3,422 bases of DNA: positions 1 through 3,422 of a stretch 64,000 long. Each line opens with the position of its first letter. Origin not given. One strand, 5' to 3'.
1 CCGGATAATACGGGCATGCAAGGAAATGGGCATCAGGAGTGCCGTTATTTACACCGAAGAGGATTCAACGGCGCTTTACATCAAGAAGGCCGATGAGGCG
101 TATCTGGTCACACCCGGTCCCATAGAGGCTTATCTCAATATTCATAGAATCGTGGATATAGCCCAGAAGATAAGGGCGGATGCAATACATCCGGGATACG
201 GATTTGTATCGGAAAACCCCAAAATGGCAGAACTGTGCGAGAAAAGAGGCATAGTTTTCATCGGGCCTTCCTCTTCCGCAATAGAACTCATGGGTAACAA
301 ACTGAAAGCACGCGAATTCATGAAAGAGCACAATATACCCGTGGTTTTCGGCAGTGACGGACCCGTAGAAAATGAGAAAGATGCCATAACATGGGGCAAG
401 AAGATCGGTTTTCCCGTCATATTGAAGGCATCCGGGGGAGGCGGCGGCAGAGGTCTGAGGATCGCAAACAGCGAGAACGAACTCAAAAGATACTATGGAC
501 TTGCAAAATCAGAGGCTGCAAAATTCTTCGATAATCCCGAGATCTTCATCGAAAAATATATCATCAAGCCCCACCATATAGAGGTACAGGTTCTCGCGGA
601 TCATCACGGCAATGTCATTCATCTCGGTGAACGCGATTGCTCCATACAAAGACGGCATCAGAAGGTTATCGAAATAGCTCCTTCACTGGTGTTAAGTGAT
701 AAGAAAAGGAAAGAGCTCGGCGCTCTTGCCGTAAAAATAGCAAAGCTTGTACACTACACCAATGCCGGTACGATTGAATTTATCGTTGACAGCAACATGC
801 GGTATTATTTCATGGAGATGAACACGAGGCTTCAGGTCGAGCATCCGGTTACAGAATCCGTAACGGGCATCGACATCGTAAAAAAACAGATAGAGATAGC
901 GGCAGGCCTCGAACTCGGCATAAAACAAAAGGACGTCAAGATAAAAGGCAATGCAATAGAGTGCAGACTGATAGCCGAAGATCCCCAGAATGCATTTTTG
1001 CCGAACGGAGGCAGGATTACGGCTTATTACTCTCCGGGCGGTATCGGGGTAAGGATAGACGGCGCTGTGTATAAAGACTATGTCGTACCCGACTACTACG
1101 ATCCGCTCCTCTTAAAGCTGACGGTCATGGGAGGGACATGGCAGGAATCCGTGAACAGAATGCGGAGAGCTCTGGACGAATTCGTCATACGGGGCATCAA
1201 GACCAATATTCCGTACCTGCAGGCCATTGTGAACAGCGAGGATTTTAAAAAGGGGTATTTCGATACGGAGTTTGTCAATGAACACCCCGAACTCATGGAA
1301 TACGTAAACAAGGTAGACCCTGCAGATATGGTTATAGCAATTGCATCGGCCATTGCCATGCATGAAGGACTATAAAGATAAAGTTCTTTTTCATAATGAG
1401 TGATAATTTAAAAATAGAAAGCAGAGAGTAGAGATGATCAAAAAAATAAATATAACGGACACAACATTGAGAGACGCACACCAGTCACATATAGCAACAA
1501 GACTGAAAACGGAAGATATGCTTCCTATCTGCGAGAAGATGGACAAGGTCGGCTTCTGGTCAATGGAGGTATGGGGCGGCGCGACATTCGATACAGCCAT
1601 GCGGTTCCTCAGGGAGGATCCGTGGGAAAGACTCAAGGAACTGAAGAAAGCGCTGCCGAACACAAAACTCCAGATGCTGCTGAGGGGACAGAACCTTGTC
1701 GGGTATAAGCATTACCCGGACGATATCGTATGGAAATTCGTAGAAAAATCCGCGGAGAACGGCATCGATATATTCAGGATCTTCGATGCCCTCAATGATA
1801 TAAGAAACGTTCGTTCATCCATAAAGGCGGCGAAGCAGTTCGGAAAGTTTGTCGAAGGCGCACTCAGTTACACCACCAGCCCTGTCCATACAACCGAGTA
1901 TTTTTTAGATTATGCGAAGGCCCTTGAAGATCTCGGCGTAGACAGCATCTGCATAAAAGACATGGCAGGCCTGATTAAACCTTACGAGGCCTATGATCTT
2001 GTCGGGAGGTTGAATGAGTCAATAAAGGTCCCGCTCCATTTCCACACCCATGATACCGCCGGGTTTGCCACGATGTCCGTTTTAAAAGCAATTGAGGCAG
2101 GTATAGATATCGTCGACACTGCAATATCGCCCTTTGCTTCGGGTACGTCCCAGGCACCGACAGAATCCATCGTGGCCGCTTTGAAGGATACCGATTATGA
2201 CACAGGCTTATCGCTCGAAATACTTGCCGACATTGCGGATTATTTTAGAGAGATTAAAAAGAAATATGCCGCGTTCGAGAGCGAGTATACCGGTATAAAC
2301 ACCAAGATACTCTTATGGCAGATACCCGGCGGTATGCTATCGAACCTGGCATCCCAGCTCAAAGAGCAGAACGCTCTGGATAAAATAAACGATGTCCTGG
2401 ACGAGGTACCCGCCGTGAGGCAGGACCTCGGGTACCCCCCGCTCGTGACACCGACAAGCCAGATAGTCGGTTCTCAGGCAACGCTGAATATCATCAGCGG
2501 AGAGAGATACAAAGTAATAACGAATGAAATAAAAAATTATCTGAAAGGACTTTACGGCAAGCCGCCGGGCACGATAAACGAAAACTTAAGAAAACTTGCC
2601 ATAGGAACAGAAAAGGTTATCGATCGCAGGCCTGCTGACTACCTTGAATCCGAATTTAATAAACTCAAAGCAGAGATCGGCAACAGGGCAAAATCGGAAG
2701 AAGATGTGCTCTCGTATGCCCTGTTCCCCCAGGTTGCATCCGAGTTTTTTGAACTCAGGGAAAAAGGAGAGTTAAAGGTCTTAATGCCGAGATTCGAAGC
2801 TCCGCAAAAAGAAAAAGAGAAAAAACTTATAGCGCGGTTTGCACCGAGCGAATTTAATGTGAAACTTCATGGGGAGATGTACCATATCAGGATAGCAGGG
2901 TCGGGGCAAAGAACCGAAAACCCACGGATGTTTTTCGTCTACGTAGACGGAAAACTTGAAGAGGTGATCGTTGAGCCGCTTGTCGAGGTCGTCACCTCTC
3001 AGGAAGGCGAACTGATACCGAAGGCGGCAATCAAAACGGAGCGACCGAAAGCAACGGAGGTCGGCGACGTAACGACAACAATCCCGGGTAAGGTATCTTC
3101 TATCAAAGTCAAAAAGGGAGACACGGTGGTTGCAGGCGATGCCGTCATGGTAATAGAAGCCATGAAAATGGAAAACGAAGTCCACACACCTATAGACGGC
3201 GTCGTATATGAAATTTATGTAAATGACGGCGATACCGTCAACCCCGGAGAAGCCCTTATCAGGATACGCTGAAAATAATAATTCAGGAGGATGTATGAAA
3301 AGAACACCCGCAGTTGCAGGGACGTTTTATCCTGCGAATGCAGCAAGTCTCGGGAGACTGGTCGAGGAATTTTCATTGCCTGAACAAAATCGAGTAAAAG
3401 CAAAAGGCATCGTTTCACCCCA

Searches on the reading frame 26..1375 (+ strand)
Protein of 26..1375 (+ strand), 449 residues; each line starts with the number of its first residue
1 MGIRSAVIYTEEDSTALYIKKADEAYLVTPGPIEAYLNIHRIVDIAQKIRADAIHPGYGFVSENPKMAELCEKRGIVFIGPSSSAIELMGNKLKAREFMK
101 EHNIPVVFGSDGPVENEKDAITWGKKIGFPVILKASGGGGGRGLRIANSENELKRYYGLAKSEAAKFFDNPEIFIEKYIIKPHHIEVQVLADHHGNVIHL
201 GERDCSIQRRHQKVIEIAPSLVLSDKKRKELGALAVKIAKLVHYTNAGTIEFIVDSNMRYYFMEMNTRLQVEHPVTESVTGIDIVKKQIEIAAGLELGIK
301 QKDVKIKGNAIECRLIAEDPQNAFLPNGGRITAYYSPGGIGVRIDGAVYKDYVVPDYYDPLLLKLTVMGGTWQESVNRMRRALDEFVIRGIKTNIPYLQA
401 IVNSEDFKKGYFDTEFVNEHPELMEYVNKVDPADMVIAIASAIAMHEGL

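Call 21: search_protein_families(library=ncbifam, proteins=[window:26-1375:+], max_evalue=1e-10)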
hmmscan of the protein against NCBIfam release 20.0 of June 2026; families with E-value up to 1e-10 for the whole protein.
window:26-1375:+ (449 aa): 18 families
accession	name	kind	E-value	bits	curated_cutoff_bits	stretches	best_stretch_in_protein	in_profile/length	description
NF005525.0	PRK07178.1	equivalog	2e-187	623.5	768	1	1-449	24-471/471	acetyl-CoA carboxylase biotin carboxylase subunit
NF009554.0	PRK12999.1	equivalog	2.1e-183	612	965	1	1-438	27-473/1147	pyruvate carboxylase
NF006406.0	PRK08654.1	equivalog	1e-177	591.6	739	1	1-430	24-453/499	acetyl-CoA carboxylase biotin carboxylase subunit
NF006367.0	PRK08591.1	subfamily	1.1e-173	578.1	597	1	1-420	24-444/451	acetyl-CoA carboxylase biotin carboxylase subunit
TIGR01235.1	pyruv_carbox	equivalog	3.8e-169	564.5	1114.45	1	1-437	21-468/1143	pyruvate carboxylase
TIGR00514.1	accC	equivalog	5.2e-167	556.2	626.5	1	1-422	24-446/449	acetyl-CoA carboxylase biotin carboxylase subunit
NF004085.0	PRK05586.1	equivalog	1.2e-166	555.1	723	1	1-420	24-444/448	acetyl-CoA carboxylase biotin carboxylase subunit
NF006287.0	PRK08463.1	equivalog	1.8e-165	551.4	775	1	3-444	26-472/479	acetyl-CoA carboxylase subunit A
NF006286.0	PRK08462.1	equivalog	3.1e-151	504.2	740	1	1-420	26-444/445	acetyl-CoA carboxylase biotin carboxylase subunit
NF009471.0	PRK12833.1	equivalog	8.9e-139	463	686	1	1-419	27-446/467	acetyl-CoA carboxylase biotin carboxylase subunit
TIGR02712.1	urea_carbox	equivalog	1.2e-130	437.3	1303.85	1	1-427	23-449/1201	urea carboxylase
TIGR01369.1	CPSaseII_lrg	equivalog_domain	8.3e-20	70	1027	1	40-298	71-331/1052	carbamoyl-phosphate synthase (glutamine-hydrolyzing) large subunit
NF053643.1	Ddl_archaea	equivalog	3.4e-19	69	500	1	7-294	25-297/367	putative pseudomurein biosynthesis ATP-grasp protein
NF003671.0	PRK05294.1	equivalog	4.4e-18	64.3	599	1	39-298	71-333/1058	carbamoyl-phosphate synthase large subunit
TIGR00768.1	rimK_fam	subfamily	1.3e-12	47.7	143.4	0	60-189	57-180/276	RimK family alpha-L-glutamate ligase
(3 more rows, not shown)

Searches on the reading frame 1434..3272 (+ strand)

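Call 21: search_protein_families(library=ncbifam, proteins=[window:1434-3272:+], max_evalue=1e-10)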
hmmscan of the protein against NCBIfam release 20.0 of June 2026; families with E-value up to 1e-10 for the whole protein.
window:1434-3272:+ (612 aa): 24 families
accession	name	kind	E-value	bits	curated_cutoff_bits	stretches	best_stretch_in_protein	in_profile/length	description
NF006761.0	PRK09282.1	domain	1.7e-273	908.5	402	1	3-612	2-590/591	pyruvate carboxylase subunit B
TIGR01108.1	oadA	equivalog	6.3e-250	830.6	756.5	1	7-608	1-582/582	sodium-extruding oxaloacetate decarboxylase subunit alpha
NF010643.0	PRK14040.1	subfamily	1.3e-220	733.9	892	1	2-611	4-594/595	oxaloacetate decarboxylase subunit alpha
NF008985.0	PRK12331.1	equivalog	9.6e-214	710.3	718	1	3-450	2-452/465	oxaloacetate decarboxylase subunit alpha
NF010645.0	PRK14042.1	equivalog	7.9e-213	708.5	1182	1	4-611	3-593/596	pyruvate carboxylase subunit B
NF010644.0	PRK14041.1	equivalog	7.7e-201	667.7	734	1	4-451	2-449/467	pyruvate carboxylase subunit B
NF008984.0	PRK12330.1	equivalog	7.6e-182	605.6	827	1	2-487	3-496/500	methylmalonyl-CoA carboxytransferase subunit 5S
NF009231.0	PRK12581.1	equivalog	1.1e-165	551.8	954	1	1-440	9-451/468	oxaloacetate decarboxylase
NF009554.0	PRK12999.1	equivalog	4.2e-157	524.9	965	1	3-611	532-1145/1147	pyruvate carboxylase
TIGR01235.1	pyruv_carbox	equivalog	4.7e-140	468.1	1114.45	1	3-610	529-1141/1143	pyruvate carboxylase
NF006049.0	PRK08195.1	subfamily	1.7e-25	89.8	229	1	3-271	6-266/344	4-hyroxy-2-oxovalerate/4-hydroxy-2-oxopentanoic acid aldolase,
TIGR03217.1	4OH_2_O_val_ald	equivalog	2.6e-24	86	286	1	3-270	1-260/334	4-hydroxy-2-oxovalerate aldolase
TIGR02660.1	nifV_homocitr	equivalog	2.9e-20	72.9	462.9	1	123-271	112-259/365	homocitrate synthase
NF004173.0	PRK05641.1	equivalog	3e-20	73.3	199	1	529-611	69-152/153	putative acetyl-CoA carboxylase biotin carboxyl carrier protein subunit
NF002085.0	PRK00915.1-2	subfamily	1e-18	67.4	517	1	129-269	130-269/504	2-isopropylmalate synthase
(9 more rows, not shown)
